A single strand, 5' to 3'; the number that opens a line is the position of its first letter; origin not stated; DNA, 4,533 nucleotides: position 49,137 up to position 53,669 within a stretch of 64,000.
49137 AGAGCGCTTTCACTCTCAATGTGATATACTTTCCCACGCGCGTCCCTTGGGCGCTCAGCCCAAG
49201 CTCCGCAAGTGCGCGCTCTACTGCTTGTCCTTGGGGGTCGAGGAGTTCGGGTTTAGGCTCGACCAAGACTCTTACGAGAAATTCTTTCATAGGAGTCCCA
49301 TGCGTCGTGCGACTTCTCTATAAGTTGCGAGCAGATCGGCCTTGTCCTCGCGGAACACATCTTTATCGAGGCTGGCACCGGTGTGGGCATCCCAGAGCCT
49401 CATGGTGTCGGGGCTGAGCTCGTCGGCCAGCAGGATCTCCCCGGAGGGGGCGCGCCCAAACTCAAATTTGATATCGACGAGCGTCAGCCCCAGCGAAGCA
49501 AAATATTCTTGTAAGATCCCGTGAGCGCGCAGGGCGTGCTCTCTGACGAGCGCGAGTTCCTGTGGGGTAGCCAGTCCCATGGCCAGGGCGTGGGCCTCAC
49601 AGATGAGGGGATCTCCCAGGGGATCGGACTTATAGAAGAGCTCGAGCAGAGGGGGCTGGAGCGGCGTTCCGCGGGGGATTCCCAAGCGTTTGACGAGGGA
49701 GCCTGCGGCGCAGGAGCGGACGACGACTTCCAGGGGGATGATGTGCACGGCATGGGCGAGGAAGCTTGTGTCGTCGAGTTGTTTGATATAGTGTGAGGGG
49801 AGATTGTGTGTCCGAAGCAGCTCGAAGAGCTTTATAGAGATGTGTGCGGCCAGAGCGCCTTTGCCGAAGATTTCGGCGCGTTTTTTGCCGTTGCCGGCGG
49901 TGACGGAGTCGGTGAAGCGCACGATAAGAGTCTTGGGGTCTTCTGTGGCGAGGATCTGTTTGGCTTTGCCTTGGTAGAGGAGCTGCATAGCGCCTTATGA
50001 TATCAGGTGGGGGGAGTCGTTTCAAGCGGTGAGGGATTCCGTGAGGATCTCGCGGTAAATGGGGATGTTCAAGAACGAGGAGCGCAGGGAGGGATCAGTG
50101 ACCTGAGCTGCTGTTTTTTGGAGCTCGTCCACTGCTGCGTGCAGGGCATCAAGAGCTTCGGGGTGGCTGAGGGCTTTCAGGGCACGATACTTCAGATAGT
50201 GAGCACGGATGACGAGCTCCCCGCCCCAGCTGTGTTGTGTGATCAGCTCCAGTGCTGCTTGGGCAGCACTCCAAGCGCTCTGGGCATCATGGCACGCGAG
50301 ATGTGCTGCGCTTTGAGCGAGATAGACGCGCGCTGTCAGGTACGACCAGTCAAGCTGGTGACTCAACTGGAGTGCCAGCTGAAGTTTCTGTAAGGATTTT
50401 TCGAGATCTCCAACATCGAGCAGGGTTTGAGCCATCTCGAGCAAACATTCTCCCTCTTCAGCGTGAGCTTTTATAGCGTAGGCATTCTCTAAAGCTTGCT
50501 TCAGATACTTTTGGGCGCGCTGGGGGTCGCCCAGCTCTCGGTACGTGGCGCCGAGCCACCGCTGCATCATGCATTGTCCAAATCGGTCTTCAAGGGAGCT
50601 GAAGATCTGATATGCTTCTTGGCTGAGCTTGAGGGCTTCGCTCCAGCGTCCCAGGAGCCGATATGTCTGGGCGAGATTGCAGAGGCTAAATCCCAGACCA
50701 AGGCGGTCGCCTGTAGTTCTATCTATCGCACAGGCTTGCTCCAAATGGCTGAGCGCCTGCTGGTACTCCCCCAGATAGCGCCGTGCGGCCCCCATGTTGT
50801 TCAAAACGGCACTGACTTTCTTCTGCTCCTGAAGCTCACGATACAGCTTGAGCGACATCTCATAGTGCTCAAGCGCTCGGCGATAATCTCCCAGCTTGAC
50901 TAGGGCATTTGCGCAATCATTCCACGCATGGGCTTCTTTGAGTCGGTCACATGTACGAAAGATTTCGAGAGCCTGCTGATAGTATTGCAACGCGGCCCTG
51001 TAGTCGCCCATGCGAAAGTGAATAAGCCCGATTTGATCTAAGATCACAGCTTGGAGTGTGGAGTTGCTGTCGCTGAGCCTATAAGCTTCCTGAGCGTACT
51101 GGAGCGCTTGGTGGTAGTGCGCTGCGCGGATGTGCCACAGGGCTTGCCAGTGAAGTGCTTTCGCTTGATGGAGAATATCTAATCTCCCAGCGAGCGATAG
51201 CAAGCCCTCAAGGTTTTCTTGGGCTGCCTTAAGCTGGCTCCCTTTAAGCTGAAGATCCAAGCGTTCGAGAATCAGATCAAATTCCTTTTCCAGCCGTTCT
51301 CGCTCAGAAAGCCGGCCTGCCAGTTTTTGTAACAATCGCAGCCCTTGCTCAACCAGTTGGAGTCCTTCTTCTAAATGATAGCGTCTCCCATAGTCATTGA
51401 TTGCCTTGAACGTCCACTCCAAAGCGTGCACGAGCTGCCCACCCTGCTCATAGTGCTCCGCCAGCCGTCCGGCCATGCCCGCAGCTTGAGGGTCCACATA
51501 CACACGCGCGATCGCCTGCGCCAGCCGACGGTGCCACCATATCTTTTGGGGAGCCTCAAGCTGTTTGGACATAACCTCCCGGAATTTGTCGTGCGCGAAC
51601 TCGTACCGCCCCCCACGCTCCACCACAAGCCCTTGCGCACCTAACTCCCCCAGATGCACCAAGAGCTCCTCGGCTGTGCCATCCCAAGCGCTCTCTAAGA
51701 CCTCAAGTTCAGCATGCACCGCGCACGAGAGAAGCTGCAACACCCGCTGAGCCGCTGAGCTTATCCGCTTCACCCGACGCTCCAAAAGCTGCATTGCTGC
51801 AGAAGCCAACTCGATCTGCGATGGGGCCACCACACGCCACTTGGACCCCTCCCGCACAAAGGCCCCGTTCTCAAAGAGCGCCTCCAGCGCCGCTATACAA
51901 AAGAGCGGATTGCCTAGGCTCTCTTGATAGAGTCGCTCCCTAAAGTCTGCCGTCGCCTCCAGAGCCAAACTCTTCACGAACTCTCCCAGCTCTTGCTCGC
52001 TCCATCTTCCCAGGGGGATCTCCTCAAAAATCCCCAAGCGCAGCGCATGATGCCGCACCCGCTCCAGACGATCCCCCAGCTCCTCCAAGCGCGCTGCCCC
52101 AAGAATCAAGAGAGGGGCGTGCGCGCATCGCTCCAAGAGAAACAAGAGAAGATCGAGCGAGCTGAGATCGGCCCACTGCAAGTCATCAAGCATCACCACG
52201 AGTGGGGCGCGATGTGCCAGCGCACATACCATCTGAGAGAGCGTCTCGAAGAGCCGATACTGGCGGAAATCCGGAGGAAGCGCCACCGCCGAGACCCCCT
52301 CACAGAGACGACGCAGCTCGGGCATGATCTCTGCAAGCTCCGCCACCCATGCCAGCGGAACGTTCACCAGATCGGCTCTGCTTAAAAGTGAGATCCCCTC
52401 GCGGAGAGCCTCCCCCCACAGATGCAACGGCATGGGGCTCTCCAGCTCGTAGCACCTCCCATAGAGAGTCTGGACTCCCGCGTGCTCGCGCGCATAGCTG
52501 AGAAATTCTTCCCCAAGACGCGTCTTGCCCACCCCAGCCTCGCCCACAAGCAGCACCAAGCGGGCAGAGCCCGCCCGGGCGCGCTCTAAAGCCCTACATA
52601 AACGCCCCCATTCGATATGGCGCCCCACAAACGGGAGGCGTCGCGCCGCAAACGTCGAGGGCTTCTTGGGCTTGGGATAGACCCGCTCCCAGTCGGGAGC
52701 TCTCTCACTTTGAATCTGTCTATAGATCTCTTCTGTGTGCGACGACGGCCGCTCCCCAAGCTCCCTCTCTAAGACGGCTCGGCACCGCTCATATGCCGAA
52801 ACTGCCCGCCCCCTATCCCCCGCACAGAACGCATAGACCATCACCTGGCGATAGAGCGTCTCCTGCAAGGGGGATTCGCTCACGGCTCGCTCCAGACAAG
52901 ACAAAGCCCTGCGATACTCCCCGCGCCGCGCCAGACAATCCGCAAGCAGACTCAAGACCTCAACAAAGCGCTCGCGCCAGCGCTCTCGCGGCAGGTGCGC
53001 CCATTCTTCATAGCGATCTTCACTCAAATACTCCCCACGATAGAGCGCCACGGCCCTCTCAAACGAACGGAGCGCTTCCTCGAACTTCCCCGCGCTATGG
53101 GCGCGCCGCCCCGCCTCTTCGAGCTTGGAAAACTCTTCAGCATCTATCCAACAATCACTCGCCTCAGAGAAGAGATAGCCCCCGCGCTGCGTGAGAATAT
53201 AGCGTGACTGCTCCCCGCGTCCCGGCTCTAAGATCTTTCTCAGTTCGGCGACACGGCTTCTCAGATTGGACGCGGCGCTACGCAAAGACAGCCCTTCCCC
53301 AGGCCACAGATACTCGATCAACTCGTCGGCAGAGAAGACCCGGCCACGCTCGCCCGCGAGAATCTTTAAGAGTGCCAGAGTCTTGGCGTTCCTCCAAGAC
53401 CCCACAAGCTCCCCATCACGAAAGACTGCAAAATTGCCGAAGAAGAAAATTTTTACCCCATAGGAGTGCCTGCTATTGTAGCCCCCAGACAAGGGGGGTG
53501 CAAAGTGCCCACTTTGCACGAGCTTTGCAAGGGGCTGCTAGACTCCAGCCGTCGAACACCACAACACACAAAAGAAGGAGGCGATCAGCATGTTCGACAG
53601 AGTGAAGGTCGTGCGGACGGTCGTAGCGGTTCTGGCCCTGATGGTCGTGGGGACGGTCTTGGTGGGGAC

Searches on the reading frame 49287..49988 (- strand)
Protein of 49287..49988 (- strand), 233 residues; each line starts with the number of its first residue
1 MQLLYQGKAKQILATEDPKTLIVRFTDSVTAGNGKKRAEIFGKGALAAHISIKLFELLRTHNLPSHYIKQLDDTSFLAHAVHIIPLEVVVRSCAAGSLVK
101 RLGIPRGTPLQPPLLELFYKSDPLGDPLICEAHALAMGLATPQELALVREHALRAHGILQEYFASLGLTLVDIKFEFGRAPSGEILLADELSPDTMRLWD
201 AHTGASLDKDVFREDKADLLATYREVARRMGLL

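Call 34: search_protein_families(library=pfam, proteins=[window:49287-49988:-], max_evalue=0.00001)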
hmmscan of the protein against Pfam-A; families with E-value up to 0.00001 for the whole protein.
window:49287-49988:- (233 aa): 1 family
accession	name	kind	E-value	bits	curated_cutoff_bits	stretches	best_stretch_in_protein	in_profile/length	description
PF01259.24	SAICAR_synt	-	1.1e-72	245.1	20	1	4-229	2-232/233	SAICAR synthetase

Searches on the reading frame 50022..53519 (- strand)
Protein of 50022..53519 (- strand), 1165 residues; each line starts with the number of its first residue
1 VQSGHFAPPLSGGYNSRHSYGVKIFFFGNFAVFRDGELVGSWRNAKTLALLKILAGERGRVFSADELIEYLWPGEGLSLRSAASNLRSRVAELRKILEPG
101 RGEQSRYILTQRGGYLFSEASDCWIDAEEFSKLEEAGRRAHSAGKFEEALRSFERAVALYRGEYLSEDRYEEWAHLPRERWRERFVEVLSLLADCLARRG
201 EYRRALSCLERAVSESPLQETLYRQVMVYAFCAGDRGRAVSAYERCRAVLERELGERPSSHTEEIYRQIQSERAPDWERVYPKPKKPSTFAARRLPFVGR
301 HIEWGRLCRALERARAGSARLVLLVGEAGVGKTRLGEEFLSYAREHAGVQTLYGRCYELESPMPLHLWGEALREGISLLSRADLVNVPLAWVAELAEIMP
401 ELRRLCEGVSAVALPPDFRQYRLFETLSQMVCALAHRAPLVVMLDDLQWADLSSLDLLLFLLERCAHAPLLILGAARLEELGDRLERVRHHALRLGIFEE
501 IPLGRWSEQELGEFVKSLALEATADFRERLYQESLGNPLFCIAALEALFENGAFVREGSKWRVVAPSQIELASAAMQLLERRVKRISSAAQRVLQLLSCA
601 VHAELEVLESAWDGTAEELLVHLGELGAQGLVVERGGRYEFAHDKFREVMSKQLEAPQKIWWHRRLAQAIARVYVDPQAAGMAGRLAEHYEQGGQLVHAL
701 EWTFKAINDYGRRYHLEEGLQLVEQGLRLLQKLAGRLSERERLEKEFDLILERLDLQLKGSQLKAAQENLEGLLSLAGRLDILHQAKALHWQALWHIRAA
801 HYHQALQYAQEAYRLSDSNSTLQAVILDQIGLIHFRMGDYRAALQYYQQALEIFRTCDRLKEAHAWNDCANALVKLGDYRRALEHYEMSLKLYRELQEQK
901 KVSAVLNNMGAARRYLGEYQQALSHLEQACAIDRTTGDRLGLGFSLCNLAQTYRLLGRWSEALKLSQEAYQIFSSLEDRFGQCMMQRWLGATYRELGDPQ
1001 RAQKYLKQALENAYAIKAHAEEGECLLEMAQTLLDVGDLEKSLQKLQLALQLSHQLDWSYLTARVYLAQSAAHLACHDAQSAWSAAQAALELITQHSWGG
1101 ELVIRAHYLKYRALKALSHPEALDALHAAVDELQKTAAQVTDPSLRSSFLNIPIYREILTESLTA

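Call 34: search_protein_families(library=pfam, proteins=[window:50022-53519:-], max_evalue=0.00001)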
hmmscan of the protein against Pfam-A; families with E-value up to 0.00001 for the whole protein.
window:50022-53519:- (1165 aa): 19 families
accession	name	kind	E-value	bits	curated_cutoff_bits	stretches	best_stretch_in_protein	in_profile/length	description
PF13424.12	TPR_12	-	2.5e-41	140.2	30.1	4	903-973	3-75/77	Tetratricopeptide repeat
PF07719.23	TPR_2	-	7.5e-37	122.8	27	0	826-855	3-32/34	Tetratricopeptide repeat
PF00515.34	TPR_1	-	2.2e-34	116.3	27.8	1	830-856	7-33/34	Tetratricopeptide repeat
PF03704.23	BTAD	-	3.6e-30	105.7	22.1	1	125-270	1-146/146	Bacterial transcriptional activator domain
PF13191.12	AAA_16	-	2.5e-29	103.3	32.6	1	296-472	1-166/167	AAA ATPase domain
PF13176.12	TPR_7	-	6.1e-19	66.9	27.9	0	906-939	2-35/36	Tetratricopeptide repeat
PF13374.12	TPR_10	-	1.8e-18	66.3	27.5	0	825-855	3-33/42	Tetratricopeptide repeat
PF13181.12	TPR_8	-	2.7e-18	64.9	25.7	0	828-854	5-31/34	Tetratricopeptide repeat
PF13428.12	TPR_14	-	3.2e-12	46.3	23.5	0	187-224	2-39/44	Tetratricopeptide repeat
PF14559.12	TPR_19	-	5.9e-12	46.2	25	0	836-888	3-50/68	Tetratricopeptide repeat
PF13414.12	TPR_11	-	3.8e-11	42.9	26.8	0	911-934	2-25/42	TPR repeat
PF13174.12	TPR_6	-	3.4e-09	37.2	26.3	0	829-854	5-30/33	Tetratricopeptide repeat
PF00486.34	Trans_reg_C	-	1.3e-08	35.3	26.2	1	45-116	8-76/77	Transcriptional regulatory protein, C terminal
PF17874.7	TPR_MalT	-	2.9e-08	33.8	45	1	873-1118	11-261/336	MalT-like TPR region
PF25058.1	ARM_TT21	-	6.2e-08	33.2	27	0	990-1068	64-135/155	Tetratricopeptide repeat protein 21 ARM repeat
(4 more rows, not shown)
